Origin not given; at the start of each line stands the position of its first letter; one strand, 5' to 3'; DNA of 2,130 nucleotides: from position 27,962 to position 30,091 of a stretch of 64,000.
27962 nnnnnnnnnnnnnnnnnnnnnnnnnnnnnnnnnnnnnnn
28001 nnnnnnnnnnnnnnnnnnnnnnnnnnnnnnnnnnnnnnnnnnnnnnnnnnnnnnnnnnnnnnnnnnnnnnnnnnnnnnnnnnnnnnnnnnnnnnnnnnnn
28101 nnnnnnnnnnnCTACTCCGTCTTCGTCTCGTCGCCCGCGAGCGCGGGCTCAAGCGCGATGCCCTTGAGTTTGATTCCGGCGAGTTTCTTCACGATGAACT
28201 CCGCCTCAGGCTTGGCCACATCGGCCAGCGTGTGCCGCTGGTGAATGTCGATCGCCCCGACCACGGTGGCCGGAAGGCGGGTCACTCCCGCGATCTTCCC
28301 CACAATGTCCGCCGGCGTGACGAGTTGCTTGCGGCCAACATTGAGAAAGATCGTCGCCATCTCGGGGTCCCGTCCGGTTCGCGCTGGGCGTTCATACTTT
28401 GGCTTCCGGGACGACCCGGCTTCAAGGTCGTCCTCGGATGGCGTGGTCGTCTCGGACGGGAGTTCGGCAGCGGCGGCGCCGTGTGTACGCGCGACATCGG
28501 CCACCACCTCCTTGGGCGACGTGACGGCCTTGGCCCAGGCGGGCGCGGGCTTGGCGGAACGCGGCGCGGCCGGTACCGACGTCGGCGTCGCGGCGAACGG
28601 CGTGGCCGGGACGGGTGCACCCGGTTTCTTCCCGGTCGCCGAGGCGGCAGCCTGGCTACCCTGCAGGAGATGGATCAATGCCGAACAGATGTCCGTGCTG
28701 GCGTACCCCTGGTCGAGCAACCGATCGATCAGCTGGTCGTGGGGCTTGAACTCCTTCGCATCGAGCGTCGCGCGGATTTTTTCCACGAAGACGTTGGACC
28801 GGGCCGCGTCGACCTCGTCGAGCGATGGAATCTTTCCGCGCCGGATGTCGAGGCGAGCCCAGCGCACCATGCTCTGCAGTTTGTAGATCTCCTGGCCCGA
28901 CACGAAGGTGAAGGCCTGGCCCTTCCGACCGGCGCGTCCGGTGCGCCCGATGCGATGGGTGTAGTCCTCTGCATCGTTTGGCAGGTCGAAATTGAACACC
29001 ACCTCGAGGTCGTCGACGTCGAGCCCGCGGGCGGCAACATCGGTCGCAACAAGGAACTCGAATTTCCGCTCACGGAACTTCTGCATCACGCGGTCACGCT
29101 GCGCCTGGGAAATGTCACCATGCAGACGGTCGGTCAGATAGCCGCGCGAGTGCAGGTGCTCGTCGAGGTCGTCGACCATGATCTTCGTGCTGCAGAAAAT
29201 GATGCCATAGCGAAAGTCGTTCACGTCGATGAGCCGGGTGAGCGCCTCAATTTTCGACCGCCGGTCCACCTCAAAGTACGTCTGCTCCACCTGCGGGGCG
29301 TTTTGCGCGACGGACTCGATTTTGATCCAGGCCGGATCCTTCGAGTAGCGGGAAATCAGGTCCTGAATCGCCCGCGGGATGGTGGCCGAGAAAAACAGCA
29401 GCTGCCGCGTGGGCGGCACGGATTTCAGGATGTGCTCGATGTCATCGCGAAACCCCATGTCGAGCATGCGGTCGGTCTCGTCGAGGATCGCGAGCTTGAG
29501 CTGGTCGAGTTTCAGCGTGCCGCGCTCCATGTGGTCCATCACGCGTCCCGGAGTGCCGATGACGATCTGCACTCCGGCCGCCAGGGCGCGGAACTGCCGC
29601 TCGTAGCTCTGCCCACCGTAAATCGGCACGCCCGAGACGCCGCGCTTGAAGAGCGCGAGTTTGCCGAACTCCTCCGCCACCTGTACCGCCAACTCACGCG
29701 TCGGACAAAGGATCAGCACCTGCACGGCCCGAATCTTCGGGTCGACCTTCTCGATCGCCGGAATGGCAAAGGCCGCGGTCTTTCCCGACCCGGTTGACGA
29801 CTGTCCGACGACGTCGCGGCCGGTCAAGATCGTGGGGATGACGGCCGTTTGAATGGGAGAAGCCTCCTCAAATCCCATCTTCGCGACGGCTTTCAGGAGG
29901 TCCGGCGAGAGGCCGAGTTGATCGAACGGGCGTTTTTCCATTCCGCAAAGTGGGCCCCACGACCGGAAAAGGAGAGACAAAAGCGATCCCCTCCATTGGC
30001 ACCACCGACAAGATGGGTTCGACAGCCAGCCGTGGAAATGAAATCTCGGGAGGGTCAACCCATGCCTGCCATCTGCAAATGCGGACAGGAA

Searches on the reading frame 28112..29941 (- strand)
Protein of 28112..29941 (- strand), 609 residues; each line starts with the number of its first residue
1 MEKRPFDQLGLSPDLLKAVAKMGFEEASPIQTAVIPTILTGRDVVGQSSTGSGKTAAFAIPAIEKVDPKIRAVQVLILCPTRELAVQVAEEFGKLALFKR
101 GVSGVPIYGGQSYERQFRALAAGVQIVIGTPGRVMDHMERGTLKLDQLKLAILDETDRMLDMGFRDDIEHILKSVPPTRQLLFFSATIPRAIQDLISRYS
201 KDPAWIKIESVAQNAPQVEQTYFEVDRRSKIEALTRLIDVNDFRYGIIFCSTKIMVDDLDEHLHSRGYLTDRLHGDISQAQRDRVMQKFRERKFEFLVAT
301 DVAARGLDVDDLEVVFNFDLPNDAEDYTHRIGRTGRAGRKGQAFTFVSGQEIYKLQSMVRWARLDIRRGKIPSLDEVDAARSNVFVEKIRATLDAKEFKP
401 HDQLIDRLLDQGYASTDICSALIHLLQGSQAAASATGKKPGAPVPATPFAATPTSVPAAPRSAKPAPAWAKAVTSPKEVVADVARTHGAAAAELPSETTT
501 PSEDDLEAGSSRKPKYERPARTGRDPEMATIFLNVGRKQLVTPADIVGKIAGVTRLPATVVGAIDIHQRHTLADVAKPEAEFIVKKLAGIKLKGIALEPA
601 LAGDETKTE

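Call 55: search_protein_families(library=pfam, proteins=[window:28112-29941:-], max_evalue=0.0001)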
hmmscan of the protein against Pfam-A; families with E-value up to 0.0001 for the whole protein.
window:28112-29941:- (609 aa): 5 families
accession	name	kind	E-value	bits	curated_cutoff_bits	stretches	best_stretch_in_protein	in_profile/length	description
PF00270.35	DEAD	-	1.3e-51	175.1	26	1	28-195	1-167/167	DEAD/DEAH box helicase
PF00271.37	Helicase_C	-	1.9e-32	112.2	23.5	1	230-338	2-110/110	Helicase conserved C-terminal domain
PF03880.21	DbpA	-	1.7e-15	57.2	25.6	1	530-595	1-66/72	DbpA RNA binding domain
PF25399.1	DeaD_dimer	-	4.7e-10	39.8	23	1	372-430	1-60/67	RNA helicase DeaD dimerization domain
PF04851.21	ResIII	-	1.5e-08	35.2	22.5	1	46-190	28-164/164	Type III restriction enzyme, res subunit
